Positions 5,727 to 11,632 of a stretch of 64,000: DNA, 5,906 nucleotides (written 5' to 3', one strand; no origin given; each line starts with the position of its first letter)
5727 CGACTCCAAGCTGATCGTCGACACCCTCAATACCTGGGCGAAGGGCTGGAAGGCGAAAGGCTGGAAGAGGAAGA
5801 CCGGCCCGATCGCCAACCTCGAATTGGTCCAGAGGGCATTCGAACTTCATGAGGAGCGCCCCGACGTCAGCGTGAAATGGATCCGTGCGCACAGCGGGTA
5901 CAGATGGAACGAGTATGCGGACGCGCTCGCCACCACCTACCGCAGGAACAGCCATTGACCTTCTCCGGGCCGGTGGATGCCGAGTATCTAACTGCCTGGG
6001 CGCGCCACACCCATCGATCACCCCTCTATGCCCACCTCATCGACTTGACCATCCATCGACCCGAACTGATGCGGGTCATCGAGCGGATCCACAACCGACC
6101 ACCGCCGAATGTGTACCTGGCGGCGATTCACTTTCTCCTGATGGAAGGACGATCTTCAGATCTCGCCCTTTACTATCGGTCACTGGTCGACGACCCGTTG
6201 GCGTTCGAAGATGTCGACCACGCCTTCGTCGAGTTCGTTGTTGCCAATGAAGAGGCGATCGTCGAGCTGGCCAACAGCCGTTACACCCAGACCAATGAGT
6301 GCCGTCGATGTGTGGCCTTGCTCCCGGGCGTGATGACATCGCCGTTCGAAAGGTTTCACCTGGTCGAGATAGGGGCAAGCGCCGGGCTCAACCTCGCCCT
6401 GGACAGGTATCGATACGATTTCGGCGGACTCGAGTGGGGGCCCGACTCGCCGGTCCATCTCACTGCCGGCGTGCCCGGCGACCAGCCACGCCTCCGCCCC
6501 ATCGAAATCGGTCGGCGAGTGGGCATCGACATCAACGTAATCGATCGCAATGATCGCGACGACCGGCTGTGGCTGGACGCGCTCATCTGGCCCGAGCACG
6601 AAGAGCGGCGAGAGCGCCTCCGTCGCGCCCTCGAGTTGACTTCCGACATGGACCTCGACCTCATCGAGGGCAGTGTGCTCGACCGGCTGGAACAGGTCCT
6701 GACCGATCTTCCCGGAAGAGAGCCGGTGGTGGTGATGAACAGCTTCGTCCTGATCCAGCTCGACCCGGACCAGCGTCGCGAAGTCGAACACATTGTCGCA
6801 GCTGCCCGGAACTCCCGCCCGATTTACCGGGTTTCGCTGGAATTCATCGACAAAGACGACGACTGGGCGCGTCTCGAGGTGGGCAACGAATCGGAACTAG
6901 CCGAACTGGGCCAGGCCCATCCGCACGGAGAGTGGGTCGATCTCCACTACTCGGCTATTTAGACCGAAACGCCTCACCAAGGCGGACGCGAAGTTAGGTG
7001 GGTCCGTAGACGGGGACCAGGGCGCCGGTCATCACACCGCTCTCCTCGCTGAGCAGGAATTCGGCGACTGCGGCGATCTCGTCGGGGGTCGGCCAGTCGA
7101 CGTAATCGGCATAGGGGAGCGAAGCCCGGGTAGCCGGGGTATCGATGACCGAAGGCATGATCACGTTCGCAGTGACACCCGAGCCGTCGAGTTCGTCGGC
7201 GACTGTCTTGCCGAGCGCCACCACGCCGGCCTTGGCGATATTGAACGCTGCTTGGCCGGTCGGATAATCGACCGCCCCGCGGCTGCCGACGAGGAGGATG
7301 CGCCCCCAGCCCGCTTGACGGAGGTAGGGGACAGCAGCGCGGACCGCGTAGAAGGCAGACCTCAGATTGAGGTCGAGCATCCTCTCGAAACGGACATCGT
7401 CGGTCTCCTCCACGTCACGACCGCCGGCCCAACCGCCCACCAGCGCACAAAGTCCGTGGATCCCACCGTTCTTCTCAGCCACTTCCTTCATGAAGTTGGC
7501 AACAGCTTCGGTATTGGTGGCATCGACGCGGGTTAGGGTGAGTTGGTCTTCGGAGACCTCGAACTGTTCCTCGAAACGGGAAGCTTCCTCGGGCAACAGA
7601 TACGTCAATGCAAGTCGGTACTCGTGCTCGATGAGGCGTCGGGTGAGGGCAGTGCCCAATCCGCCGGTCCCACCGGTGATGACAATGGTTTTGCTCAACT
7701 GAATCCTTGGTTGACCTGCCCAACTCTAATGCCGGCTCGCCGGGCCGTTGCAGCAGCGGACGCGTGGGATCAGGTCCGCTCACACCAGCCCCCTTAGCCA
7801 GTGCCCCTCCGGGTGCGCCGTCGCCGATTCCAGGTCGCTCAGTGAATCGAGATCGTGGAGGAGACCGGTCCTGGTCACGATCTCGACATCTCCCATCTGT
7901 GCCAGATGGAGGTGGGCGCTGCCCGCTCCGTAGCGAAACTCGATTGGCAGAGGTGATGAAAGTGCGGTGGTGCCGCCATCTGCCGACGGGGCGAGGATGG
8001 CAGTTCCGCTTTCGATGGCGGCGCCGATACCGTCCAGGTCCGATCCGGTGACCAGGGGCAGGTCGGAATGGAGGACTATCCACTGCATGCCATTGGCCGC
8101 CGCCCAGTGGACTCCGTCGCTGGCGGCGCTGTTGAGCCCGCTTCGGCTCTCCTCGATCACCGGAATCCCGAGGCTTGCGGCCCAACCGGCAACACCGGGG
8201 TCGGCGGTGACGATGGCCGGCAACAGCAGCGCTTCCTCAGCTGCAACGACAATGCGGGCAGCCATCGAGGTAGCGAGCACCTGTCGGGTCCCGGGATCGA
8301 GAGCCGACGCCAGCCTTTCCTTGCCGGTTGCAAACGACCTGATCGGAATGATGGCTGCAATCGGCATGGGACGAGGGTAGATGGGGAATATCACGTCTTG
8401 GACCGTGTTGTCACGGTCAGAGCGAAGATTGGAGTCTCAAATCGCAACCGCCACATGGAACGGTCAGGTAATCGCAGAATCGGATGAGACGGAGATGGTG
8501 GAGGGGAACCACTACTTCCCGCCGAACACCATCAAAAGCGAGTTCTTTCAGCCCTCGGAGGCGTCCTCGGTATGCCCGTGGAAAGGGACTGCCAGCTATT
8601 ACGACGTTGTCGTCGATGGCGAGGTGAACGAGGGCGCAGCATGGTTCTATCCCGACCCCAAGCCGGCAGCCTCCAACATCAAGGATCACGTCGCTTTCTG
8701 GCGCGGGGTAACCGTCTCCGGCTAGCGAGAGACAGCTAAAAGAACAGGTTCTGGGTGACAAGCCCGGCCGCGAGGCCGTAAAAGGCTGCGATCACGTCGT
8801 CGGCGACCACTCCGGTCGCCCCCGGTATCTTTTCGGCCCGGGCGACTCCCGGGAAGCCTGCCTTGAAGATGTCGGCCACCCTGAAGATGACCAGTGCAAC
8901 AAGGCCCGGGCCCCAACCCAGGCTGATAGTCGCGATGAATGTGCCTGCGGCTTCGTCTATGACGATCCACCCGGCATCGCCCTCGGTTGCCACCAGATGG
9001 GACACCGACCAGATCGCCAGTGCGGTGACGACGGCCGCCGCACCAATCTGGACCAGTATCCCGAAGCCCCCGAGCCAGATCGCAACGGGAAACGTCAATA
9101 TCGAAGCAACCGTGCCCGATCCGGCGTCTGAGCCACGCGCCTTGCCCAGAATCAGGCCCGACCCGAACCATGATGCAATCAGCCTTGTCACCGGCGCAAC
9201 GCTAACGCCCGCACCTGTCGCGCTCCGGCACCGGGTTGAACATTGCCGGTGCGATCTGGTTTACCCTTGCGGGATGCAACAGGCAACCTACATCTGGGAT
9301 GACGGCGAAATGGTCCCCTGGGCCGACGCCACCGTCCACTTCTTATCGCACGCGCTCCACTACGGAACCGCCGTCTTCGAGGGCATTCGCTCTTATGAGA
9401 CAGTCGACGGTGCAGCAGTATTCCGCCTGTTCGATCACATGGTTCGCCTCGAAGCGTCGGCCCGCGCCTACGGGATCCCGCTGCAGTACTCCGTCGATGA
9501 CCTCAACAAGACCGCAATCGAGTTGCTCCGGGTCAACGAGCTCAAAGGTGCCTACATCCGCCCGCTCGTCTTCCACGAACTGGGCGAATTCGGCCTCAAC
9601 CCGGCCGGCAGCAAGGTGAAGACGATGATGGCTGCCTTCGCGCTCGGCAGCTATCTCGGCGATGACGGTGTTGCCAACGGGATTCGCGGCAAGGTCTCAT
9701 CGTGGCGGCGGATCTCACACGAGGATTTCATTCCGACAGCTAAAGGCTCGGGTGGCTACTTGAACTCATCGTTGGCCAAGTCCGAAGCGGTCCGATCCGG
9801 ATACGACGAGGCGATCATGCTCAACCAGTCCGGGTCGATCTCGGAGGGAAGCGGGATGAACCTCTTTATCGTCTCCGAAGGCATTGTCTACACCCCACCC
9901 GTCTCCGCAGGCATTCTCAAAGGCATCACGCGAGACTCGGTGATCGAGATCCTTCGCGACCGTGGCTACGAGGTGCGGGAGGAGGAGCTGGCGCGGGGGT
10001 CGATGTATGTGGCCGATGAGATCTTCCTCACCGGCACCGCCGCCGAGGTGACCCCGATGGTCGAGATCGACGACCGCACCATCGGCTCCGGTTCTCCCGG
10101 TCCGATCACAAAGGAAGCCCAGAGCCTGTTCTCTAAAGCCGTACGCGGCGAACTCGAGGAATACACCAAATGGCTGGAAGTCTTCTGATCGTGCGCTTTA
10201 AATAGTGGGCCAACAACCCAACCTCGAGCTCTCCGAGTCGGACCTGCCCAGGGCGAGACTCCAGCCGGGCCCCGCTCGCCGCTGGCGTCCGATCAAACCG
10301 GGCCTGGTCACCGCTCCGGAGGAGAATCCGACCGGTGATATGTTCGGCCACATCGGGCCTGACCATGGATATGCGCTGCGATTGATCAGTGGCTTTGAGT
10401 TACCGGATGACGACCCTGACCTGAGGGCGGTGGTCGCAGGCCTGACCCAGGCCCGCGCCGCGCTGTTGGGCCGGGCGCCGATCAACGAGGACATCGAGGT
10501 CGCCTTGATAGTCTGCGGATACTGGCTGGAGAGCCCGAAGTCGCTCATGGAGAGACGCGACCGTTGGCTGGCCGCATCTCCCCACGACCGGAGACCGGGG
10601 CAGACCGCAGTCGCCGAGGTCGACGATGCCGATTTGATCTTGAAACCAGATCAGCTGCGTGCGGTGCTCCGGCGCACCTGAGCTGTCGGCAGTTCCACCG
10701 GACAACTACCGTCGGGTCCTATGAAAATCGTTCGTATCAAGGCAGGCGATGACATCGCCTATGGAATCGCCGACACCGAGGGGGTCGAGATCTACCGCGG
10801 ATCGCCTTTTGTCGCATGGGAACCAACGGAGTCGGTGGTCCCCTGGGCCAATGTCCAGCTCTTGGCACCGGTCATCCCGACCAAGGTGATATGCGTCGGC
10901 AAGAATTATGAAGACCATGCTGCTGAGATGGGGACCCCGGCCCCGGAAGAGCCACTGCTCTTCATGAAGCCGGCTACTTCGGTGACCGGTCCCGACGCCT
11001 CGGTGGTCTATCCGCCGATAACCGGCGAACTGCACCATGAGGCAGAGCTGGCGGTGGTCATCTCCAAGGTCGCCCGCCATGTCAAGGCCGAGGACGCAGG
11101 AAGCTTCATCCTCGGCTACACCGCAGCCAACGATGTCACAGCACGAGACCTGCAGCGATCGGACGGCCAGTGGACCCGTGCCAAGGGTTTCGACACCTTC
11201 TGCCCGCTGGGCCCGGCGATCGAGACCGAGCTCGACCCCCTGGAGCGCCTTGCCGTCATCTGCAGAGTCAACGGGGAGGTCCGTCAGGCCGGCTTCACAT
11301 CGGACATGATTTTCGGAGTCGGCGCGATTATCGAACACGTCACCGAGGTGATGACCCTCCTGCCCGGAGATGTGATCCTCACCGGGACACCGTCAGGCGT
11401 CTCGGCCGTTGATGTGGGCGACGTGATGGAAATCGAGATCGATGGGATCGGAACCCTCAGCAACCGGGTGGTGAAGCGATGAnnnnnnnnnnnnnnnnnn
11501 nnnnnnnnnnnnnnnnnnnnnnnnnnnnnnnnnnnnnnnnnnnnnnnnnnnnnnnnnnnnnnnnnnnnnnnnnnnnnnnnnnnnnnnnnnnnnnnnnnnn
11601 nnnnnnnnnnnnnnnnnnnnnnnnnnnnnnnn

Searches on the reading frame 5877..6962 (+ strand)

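Call 75: search_protein_families(library=pfam, proteins=[window:5877-6962:+], max_evalue=0.00001)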
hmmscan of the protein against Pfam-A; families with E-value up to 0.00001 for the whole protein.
window:5877-6962:+ (361 aa): 1 family
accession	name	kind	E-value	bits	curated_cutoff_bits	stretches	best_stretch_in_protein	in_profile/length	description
PF10094.14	DUF2332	-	3.9e-83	280.1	25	1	41-355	7-333/334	Uncharacterized protein conserved in bacteria (DUF2332)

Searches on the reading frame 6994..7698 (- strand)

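Call 75: search_protein_families(library=pfam, proteins=[window:6994-7698:-], max_evalue=0.00001)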
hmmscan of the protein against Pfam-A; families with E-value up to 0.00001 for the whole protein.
window:6994-7698:- (234 aa): 4 families
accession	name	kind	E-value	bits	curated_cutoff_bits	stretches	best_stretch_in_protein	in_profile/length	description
PF13561.12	adh_short_C2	-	9.2e-36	124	27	1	12-230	6-231/236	Enoyl-(Acyl carrier protein) reductase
PF00106.31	adh_short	-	1.7e-34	119.5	26.6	1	3-192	1-189/195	short chain dehydrogenase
PF08659.16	KR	-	2.6e-07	31.2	22.6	1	4-86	2-88/180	KR domain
PF01370.27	Epimerase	-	6.9e-06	26.1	20.9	1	5-73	1-63/240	NAD dependent epimerase/dehydratase family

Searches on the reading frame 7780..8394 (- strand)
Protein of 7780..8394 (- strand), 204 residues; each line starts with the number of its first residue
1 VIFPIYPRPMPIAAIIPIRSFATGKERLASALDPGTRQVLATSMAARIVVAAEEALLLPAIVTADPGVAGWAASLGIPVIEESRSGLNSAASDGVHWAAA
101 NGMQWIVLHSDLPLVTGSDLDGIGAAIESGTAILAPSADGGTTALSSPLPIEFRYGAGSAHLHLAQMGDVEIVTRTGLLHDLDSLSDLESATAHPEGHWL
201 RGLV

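Call 75: search_protein_families(library=pfam, proteins=[window:7780-8394:-], max_evalue=0.00001)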
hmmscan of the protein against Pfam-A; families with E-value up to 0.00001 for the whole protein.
window:7780-8394:- (204 aa): 2 families
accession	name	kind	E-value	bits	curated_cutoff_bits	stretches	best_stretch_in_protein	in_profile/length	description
PF01983.22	CofC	-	2e-16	60.3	22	1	13-169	2-158/217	Guanylyl transferase CofC like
PF12804.13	NTP_transf_3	-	5.6e-06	27.1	27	1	42-142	24-127/160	MobA-like NTP transferase domain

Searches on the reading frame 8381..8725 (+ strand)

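Call 75: search_protein_families(library=pfam, proteins=[window:8381-8725:+], max_evalue=0.00001)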
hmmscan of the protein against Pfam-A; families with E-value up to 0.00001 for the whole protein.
window:8381-8725:+ (114 aa): 1 family
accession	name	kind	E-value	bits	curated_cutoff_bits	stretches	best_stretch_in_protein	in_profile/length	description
PF04248.19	NTP_transf_9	-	7.9e-34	115.8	22.1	1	23-108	2-92/93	Domain of unknown function (DUF427)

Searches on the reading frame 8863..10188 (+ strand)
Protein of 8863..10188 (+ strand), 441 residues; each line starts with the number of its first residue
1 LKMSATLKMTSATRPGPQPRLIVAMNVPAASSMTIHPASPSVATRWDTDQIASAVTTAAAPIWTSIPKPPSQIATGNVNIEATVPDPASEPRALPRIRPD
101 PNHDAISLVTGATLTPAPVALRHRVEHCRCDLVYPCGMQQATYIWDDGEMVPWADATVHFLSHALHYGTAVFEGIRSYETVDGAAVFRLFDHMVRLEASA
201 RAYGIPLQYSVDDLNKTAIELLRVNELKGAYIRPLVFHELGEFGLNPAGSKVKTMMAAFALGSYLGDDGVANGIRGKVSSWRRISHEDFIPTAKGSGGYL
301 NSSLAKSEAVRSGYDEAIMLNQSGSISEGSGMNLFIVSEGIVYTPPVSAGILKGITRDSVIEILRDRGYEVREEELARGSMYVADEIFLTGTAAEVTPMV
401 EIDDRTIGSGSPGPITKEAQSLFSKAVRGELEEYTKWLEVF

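Call 75: search_protein_families(library=pfam, proteins=[window:8863-10188:+], max_evalue=0.00001)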
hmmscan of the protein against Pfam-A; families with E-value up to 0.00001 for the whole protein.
window:8863-10188:+ (441 aa): 1 family
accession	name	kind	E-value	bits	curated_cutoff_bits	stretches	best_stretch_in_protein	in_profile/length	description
PF01063.24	Aminotran_4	-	8.7e-50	170.1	28.5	1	171-402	2-223/223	Amino-transferase class IV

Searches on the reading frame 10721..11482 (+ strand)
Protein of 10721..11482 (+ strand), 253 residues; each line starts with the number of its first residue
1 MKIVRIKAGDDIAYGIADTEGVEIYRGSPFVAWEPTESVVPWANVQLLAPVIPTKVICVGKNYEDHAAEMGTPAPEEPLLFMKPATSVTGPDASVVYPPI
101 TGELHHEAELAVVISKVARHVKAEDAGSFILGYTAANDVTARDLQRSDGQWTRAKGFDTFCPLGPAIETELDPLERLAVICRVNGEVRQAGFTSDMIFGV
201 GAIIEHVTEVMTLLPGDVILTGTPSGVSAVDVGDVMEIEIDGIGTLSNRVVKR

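Call 75: search_protein_families(library=pfam, proteins=[window:10721-11482:+], max_evalue=0.00001)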
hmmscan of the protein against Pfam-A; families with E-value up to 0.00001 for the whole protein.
window:10721-11482:+ (253 aa): 2 families
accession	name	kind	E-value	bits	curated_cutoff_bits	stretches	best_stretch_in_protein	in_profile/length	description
PF01557.24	FAA_hydrolase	-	7.1e-71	238.7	23.9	1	55-251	1-214/214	Fumarylacetoacetate (FAA) hydrolase C-terminal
PF10370.14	Rv2993c-like_N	-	9.7e-13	49.2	21.3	1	1-50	1-50/50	Rv2993c-like, N-terminal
